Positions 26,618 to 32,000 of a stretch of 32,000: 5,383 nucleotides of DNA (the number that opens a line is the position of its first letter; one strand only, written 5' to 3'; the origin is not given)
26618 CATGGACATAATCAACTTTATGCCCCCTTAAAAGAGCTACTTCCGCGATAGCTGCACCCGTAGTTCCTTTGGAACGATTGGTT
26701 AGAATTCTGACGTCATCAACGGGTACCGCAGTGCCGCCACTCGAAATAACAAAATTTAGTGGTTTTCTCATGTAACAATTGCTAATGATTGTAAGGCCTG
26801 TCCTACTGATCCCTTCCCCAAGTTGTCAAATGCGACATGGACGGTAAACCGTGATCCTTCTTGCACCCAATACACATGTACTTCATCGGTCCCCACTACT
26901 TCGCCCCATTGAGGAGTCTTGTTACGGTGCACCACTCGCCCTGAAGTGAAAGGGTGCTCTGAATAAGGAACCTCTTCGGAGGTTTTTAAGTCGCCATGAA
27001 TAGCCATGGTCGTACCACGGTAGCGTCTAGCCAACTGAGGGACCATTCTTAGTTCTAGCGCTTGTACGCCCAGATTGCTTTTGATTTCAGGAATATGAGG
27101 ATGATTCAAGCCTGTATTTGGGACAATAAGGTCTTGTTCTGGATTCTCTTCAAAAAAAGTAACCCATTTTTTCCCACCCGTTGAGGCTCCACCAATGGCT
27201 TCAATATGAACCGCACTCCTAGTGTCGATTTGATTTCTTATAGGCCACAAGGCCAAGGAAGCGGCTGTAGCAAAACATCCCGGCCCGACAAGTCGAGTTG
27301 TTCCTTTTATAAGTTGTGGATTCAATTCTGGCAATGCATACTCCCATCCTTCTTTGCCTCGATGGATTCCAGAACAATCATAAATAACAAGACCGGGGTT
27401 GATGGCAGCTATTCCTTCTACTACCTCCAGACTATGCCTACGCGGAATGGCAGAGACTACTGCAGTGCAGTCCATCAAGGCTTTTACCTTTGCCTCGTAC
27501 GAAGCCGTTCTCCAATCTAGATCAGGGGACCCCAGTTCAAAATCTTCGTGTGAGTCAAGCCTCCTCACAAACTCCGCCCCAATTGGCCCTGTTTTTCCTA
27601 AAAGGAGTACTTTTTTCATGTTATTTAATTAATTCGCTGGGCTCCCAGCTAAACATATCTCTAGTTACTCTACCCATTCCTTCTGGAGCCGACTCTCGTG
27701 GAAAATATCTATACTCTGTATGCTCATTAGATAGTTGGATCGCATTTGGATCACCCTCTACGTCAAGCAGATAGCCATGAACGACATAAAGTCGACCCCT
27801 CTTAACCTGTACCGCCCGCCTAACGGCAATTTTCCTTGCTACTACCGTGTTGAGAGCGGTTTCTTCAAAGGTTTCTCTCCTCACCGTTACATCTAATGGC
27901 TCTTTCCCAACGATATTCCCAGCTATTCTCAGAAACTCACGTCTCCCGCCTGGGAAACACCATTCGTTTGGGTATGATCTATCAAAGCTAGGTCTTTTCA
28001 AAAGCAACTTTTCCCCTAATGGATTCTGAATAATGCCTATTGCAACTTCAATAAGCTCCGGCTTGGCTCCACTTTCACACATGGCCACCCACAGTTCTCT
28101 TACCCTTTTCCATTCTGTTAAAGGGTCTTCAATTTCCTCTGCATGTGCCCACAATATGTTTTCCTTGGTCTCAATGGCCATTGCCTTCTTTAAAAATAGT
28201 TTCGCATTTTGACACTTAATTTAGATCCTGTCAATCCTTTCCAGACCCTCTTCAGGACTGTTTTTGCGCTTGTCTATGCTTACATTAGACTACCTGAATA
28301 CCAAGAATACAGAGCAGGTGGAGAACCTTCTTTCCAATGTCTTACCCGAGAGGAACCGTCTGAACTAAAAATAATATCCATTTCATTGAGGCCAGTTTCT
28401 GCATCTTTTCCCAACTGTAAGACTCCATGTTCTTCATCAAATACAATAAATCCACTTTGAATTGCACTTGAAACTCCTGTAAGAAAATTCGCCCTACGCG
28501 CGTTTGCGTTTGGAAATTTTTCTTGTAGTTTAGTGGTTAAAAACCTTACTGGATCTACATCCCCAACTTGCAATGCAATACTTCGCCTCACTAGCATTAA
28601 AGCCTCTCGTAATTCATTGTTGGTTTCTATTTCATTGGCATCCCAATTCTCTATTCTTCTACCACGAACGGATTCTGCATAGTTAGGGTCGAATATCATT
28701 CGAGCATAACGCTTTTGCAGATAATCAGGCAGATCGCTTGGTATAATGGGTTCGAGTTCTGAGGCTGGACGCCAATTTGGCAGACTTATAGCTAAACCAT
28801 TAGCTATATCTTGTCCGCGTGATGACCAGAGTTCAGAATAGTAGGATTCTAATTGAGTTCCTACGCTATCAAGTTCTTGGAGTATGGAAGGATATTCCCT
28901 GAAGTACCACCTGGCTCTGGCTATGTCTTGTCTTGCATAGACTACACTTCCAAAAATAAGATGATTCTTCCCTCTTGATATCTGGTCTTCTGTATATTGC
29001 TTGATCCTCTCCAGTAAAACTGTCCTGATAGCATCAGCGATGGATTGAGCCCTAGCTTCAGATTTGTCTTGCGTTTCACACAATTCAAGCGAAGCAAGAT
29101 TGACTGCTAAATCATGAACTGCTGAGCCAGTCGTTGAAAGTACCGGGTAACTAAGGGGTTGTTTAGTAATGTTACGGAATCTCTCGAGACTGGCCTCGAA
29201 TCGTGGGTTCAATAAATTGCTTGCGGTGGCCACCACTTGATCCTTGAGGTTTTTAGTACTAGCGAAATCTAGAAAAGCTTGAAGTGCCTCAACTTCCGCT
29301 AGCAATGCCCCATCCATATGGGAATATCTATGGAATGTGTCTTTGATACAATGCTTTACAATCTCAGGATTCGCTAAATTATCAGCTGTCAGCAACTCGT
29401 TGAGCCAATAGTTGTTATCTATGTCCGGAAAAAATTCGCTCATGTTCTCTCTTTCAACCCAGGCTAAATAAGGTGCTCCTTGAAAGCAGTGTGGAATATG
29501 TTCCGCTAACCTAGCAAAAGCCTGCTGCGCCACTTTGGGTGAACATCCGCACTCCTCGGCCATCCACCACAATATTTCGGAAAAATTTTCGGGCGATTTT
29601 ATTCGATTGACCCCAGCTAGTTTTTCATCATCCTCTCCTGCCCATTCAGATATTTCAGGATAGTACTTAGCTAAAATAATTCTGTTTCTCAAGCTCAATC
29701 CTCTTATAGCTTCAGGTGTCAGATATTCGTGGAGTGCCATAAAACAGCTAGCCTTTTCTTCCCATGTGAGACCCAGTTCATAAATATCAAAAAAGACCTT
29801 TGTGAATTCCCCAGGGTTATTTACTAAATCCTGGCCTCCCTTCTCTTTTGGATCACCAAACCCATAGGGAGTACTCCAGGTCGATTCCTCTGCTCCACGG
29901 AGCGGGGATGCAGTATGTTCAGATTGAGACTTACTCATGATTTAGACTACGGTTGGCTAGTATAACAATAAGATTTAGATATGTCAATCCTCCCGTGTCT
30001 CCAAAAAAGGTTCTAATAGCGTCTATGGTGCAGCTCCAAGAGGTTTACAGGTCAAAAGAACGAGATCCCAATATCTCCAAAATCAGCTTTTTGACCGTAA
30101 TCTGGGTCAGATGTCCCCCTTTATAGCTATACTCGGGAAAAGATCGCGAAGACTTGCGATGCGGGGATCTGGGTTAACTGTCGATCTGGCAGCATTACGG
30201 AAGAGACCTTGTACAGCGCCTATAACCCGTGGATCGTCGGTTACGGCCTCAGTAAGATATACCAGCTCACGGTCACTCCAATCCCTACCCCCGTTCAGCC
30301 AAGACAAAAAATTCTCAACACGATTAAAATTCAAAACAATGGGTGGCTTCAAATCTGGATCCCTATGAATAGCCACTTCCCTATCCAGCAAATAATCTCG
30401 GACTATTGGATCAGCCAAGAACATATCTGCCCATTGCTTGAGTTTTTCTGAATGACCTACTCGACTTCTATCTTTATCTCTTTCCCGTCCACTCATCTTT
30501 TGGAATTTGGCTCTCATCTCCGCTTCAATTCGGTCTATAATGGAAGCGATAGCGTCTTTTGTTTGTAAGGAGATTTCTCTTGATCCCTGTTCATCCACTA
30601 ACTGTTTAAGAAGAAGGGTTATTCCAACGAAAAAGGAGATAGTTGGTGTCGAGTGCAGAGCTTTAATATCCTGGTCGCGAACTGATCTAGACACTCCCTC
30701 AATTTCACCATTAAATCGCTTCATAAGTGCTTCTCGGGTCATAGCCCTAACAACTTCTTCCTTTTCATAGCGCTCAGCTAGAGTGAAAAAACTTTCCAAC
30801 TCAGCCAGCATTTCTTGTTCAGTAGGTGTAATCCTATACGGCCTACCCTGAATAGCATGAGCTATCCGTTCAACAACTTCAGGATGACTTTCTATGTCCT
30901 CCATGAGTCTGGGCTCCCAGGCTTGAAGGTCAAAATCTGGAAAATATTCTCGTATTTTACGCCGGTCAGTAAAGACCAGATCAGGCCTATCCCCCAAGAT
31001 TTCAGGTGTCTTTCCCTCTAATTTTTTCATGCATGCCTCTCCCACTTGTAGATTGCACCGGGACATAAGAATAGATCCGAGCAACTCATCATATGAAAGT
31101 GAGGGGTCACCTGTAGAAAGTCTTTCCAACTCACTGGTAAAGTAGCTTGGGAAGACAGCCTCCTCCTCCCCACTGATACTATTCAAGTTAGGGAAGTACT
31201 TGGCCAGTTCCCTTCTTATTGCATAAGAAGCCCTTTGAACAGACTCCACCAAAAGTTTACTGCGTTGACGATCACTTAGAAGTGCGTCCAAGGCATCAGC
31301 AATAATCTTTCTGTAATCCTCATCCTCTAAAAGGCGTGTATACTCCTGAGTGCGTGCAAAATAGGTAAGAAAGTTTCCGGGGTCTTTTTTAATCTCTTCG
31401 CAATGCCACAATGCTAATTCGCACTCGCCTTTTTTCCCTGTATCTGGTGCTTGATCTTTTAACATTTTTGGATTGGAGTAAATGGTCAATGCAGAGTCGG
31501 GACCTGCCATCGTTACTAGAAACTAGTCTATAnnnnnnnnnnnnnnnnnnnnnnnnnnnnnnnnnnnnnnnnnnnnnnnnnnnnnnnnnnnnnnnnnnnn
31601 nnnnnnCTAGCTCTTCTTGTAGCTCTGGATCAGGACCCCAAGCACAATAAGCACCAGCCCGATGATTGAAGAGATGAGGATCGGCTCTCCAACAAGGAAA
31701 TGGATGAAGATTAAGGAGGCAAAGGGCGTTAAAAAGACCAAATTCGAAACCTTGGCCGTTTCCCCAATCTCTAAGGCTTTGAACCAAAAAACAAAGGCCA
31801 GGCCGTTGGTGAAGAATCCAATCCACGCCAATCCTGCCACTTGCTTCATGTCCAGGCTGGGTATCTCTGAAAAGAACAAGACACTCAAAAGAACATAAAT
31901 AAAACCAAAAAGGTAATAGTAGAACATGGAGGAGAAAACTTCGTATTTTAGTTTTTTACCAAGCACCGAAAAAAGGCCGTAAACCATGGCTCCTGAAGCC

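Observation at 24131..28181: Out-of-context enzyme cassette: Nudix / ArgC-like reductase / CoaB-like ligase unit plus an orphan 132-aa protein and a swivel-less PPDK_N-like ATP-grasp protein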

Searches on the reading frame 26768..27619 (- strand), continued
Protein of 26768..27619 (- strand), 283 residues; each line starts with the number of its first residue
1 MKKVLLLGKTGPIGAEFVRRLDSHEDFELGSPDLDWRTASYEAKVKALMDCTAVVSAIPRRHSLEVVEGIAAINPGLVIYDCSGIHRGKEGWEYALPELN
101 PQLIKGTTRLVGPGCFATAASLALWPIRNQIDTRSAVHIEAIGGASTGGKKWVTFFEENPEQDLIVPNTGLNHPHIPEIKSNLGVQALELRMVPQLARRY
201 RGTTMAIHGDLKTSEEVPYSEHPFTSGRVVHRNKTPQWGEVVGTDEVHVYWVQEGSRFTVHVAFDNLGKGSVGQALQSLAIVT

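Call 67: find_encoding_contigs(protein=P0058, flank=8000, max_places=2)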
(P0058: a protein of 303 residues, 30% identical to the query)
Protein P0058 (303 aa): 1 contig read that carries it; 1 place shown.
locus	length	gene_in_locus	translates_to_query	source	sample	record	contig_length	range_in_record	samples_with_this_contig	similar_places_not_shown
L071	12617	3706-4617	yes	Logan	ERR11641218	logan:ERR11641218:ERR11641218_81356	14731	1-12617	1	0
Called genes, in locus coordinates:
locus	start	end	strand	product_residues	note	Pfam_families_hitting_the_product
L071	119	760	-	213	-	-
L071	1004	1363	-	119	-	-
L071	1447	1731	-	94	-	-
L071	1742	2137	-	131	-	-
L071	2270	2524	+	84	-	-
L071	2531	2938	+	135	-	-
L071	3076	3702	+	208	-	-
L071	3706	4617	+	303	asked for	PF01118:Semialdhyde_dh (weak), PF22698:Semialdhyde_dhC_1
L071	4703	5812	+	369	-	-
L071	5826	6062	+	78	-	-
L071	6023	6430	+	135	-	-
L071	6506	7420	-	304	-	-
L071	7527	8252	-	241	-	PF00106:adh_short, PF08659:KR, PF13561:adh_short_C2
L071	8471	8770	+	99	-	-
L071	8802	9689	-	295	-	PF14243:R2K_3, PF18299:R2K_2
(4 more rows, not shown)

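Call 72: search_dna_similar(query=window:26768-27619:-, collection=phages, mode=protein, max_evalue=0.001, max_rows=15)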
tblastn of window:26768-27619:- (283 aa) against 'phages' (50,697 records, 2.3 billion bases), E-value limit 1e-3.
Records with a match: 17; places in all: 17; records where one place covers at least 80% of the query: 16.
Best place of each record, by identity: <60% 17.
By first word of the organism name: Bacteriophage 7; Salmonella 3; Staphylococcus 2; Listeria 2; Acinetobacter 2; Escherichia 1.
By host as written in the record: - 9; Staphylococcus aureus 2; Listeria monocytogenes 2; Homo sapiens 2; Escherichia coli O157:H7 ATCC 43895 1; Salmonella enterica subsp. enterica serovar Kentucky 1.
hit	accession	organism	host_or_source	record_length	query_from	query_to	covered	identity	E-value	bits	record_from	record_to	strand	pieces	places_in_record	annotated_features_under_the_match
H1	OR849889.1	Staphylococcus phage SA 1298 Kay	Staphylococcus aureus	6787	1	282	100%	27.5%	1e-13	76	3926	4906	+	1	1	record has no annotation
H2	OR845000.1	Staphylococcus phage SA 1306 Kay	Staphylococcus aureus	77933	1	282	100%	27.5%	1e-13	76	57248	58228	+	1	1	record has no annotation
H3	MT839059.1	Bacteriophage sp.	human fecal samples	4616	1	282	100%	26.9%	2e-10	67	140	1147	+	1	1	record has no annotation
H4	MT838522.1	Bacteriophage sp.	human fecal samples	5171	3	283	99%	25.8%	2e-16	84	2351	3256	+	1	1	record has no annotation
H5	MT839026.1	Bacteriophage sp.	human fecal samples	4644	1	282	100%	25.7%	1e-13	76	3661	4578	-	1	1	record has no annotation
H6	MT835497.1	Bacteriophage sp.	human fecal samples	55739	3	282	99%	25.6%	2e-12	73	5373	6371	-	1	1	record has no annotation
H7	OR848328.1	Listeria phage LM 4-14-1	Listeria monocytogenes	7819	3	282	99%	25.5%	3e-10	66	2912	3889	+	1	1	record has no annotation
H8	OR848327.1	Listeria phage LM 4-14-1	Listeria monocytogenes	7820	3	282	99%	25.2%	4e-7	57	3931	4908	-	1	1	record has no annotation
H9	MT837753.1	Bacteriophage sp.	human fecal samples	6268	1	283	100%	24.8%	3e-8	60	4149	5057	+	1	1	record has no annotation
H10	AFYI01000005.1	Salmonella enterica subsp. enterica serovar Infantis str. ...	Homo sapiens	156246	1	281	99%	24.6%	2e-9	64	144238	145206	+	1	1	N-acetyl-gamma-glutamyl-phosphate reductase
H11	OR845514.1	Escherichia phage ECO95 1-6-1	Escherichia coli O157:H7 ATCC 43895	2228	1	281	99%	24.6%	2e-9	64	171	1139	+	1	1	record has no annotation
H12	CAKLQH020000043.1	Acinetobacter phage MD-2021a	not known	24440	15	282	95%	25.5%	9e-10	65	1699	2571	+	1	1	argC: N-acetyl-gamma-glutamyl-phosphate reductase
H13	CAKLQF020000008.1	Acinetobacter phage MD-2021a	not known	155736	15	282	95%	25.5%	1e-9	65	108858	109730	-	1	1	argC: N-acetyl-gamma-glutamyl-phosphate reductase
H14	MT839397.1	Bacteriophage sp.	human fecal samples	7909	4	282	99%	24.5%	2e-13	76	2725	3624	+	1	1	record has no annotation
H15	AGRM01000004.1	Salmonella enterica subsp. houtenae str. ATCC BAA-1581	Homo sapiens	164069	1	281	99%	24.0%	3e-9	63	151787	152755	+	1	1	N-acetyl-gamma-glutamyl-phosphate reductase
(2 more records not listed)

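Call 87: find_related_loci(query=A3, collection=viral_contigs, flank=8000)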
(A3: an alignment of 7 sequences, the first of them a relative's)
Query A3 (283 aa) in viral_contigs; peptide patterns used: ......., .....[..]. (x = any residue, [..] = any of these).
91 stretches matched a pattern, but none encodes a relative of the query by tblastn (E <= 1e-3).

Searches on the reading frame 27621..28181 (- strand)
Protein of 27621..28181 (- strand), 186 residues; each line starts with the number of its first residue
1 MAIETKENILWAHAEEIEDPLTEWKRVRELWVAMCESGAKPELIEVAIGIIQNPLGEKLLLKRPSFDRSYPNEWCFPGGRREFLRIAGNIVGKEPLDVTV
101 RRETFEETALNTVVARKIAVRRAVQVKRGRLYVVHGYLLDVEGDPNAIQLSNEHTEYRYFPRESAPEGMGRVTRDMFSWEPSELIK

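Call 5: search_protein_families(library=pfam, proteins=[window:27621-28181:-], max_evalue=0.1)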
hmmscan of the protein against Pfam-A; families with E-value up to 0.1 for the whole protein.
window:27621-28181:- (186 aa): 1 family
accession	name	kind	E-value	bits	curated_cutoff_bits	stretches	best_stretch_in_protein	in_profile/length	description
PF00293.34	NUDIX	-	1e-10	42.2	21.1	1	47-174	6-128/134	NUDIX domain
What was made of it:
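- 27621..28181 (-): Nudix hydrolase, 186 aa. The RExxEE catalytic helix is intact. A variable 9-15 residue insertion sits between FPGGRR(D/E) and KEPL. A conserved N-terminal extension of about 40 aa (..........) is present. Pfam NUDIX E 1e-10 (call 5).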

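Call 6: search_protein_families(library=ncbifam, proteins=[window:27621-28181:-], max_evalue=0.1)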
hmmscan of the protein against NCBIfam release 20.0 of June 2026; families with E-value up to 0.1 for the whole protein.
window:27621-28181:- (186 aa): 4 families
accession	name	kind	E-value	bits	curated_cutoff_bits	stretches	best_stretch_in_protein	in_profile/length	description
NF006530.0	PRK08999.1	equivalog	2.2e-05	23.7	245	1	42-116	4-68/315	Nudix family hydrolase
TIGR00586.1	mutt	equivalog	0.00028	20.9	97.9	1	44-84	5-44/129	8-oxo-dGTP diphosphatase MutT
NF008044.0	PRK10776.1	equivalog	0.0013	18.6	148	1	44-116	4-66/130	8-oxo-dGTP diphosphatase MutT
NF041652.1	Nud_hyd_Dein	equivalog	0.0074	16.5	200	1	92-164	55-126/152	Nudix hydrolase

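Call 7: search_protein_families(library=padloc, proteins=[window:27621-28181:-], max_evalue=0.1)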
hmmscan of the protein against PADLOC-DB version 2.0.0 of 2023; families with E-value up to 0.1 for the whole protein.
window:27621-28181:- (186 aa): 1 family
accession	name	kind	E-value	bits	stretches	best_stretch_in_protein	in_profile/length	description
PDLC04899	PDC-S07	-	3.9e-05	21.3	1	43-130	6-81/135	-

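Call 14: search_protein_families(library=phrogs, proteins=[window:27621-28181:-], max_evalue=0.01)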
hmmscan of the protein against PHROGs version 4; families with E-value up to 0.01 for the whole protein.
window:27621-28181:- (186 aa): 1 family
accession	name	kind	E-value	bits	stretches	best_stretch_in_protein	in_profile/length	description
phrog_1198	-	other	3.6e-08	34.4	1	53-167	46-152/253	MutT/NUDIX hydrolase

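Call 71: search_solved_structures(query=window:27621-28181:-, max_evalue=0.01, show_alignments=2)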
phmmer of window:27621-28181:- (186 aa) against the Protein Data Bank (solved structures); distinct sequences matched with E-value up to 0.01: 1.
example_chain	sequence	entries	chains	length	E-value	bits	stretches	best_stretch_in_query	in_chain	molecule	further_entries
3grn_A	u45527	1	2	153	0.00056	23.1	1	40-164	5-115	MutT related protein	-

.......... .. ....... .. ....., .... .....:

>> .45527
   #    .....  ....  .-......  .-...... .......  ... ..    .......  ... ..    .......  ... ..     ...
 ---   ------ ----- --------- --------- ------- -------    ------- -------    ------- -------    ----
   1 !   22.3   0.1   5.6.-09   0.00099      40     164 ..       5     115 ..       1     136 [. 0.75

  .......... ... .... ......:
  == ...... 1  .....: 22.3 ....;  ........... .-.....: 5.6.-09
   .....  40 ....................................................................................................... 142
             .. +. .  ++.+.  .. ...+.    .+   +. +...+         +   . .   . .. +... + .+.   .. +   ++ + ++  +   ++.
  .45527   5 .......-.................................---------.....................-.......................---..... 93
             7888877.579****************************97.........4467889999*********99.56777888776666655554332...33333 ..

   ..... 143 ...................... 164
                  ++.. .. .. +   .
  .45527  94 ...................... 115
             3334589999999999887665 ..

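Call 101: search_solved_structures(query=A5, max_evalue=1, show_alignments=3)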
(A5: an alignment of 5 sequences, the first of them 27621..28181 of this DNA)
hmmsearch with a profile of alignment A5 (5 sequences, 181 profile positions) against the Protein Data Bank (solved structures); distinct sequences matched with E-value up to 1: 11.
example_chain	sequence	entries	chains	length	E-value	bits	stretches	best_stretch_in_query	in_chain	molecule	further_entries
3grn_A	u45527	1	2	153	3.3e-08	36.9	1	39-161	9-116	MutT related protein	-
1mut_A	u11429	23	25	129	0.0091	19.1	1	39-78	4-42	NUCLEOSIDE TRIPHOSPHATE PYROPHOSPHOHYDROLASE | Mutator mutT protein | 7,8-dihydro-8-oxoguanine-triphosphatase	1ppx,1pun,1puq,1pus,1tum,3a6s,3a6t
4dyw_A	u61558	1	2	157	0.024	17.8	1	67-171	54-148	MutT/NUDIX family protein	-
7syc_A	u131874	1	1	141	0.032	17.4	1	35-77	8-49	7,8-dihydro-8-oxoguanine-triphosphatase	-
4hse_A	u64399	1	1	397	0.21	14.7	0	4-40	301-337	Chaperone protein ClpB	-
5cfi_A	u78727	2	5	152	0.34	14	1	91-158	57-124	BIS(5'-nucleosyl)-tetraphosphatase (Diadenosine tetraphosphatase), putative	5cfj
3h95_A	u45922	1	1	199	0.47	13.6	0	49-130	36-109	Nucleoside diphosphate-linked moiety X motif 6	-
3id9_A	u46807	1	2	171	0.64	13.1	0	49-114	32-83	MutT/NUDIX family protein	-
5qgg_A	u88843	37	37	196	0.77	12.9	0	53-80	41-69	Peroxisomal coenzyme A diphosphatase NUDT7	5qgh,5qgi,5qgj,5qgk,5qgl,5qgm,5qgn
9rtp_A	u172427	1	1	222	0.94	12.6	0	53-80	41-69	Peroxisomal coenzyme A diphosphatase NUDT7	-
3u53_A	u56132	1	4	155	0.96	12.5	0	94-162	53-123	Bis(5'-nucleosyl)-tetraphosphatase [asymmetrical]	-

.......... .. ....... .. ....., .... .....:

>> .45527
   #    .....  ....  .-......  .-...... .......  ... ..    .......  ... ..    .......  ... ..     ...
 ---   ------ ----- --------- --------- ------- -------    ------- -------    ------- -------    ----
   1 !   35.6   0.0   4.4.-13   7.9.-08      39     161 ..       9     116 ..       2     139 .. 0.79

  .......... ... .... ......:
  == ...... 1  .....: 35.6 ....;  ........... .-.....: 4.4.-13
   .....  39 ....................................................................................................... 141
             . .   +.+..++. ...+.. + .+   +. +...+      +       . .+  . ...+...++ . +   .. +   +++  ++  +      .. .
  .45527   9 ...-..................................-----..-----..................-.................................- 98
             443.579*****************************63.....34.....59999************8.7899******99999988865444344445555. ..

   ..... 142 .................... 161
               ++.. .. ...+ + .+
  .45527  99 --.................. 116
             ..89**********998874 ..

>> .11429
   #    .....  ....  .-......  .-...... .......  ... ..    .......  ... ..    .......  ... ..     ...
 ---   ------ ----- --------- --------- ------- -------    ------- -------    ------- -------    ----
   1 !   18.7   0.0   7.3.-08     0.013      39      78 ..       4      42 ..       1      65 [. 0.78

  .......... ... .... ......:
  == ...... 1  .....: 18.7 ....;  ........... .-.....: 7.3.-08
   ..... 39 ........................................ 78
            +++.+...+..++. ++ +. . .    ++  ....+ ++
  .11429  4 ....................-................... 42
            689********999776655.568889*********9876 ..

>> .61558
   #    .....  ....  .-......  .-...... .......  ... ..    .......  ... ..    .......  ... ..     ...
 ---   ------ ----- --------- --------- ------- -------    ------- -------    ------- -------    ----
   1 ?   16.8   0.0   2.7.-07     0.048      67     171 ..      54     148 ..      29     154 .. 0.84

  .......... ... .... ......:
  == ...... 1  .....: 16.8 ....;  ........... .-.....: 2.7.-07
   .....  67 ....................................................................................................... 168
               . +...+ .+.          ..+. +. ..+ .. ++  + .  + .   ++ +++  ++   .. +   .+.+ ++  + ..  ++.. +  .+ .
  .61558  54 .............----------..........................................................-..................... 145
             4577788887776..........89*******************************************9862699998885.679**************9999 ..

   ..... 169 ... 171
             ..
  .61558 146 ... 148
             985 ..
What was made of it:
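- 27621..28181 (-): The best PDB relative is a MutT-related protein of unknown substrate (calls 71, 101).
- On CoA-specific Nudix (NuCoA signature): NUDT7 matches at E 0.77, whereas a MutT-related protein with a similar stretch matches at 3e-8 (call 101).
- The same Nudix stretch matches a MutT-related protein better (3grn, call 101), so the signature is not specific.
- Tried and rejected: Not specific (call 101).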

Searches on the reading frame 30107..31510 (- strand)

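Call 6: search_protein_families(library=ncbifam, proteins=[window:30107-31510:-], max_evalue=0.1)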
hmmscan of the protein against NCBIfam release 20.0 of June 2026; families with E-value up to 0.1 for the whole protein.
window:30107-31510:- (467 aa): 0 families

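Call 7: search_protein_families(library=padloc, proteins=[window:30107-31510:-], max_evalue=0.1)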
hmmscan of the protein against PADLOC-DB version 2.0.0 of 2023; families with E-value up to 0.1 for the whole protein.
window:30107-31510:- (467 aa): 0 families

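Call 14: search_protein_families(library=phrogs, proteins=[window:30107-31510:-], max_evalue=0.01)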
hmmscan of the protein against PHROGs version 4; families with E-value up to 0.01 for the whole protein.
window:30107-31510:- (467 aa): 0 families

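Call 60: search_protein_families(library=pfam, proteins=[window:30107-31510:-], max_evalue=0.05)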
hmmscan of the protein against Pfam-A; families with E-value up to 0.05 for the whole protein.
window:30107-31510:- (467 aa): 1 family
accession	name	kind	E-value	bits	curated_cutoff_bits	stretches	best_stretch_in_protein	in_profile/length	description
PF16073.10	SAT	-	0.026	14.6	22.8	0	213-262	30-79/239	Starter unit:ACP transacylase in aflatoxin biosynthesis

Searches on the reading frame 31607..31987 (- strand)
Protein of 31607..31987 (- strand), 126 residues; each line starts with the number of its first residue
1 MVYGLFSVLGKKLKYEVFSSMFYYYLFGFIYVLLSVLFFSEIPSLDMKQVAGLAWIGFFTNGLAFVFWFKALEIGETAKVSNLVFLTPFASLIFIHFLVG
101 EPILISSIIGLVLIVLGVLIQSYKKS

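Call 6: search_protein_families(library=ncbifam, proteins=[window:31607-31987:-], max_evalue=0.1)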
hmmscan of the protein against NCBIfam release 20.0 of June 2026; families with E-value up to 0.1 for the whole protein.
window:31607-31987:- (126 aa): 3 families
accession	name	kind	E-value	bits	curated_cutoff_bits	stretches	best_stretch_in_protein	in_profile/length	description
TIGR00950.1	2A78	equivalog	3.4e-07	30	230.2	1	3-119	140-264/264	carboxylate/amino acid/amine transporter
NF050091.1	ArAmAcExpYddG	equivalog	0.02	14.4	300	1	41-120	202-281/285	aromatic amino acid exporter YddG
NF008523.0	PRK11453.1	equivalog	0.028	14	472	1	29-120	40-129/299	O-acetylserine/cysteine exporter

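Call 7: search_protein_families(library=padloc, proteins=[window:31607-31987:-], max_evalue=0.1)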
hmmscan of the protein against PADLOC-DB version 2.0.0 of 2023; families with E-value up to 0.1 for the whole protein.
window:31607-31987:- (126 aa): 0 families
